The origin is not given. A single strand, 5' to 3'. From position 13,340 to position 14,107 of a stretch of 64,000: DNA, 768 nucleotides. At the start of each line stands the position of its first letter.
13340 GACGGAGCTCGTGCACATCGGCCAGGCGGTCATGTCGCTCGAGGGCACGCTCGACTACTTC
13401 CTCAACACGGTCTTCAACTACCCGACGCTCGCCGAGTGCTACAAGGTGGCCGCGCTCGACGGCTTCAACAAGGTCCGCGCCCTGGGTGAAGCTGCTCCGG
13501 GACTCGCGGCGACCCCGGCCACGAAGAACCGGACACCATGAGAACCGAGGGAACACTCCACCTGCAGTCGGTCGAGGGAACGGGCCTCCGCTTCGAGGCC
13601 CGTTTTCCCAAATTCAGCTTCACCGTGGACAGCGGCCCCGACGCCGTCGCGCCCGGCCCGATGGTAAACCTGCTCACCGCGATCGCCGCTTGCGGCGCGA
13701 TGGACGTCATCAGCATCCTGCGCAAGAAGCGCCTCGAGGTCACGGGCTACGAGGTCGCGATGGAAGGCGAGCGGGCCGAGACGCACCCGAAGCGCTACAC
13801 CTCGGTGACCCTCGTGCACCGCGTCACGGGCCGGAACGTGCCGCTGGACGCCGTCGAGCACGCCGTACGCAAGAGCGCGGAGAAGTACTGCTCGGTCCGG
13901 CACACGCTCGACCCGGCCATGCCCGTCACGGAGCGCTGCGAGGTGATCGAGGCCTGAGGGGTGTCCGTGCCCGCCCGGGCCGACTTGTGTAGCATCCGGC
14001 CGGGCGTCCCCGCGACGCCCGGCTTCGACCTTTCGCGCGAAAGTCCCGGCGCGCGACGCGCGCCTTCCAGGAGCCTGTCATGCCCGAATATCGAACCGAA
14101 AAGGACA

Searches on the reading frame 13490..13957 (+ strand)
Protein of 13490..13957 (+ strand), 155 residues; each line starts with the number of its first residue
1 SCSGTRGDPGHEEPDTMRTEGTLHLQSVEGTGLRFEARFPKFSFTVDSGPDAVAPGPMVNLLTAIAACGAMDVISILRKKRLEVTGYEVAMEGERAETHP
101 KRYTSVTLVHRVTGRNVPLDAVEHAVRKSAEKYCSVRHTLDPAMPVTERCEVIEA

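Call 10: search_protein_families(library=pfam, proteins=[window:13490-13957:+], max_evalue=0.001)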
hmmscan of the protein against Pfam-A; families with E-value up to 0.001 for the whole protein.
window:13490-13957:+ (155 aa): 1 family
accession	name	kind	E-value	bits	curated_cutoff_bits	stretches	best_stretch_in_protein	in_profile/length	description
PF02566.24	OsmC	-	1.8e-15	57.6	27.5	1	54-147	5-98/100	OsmC-like protein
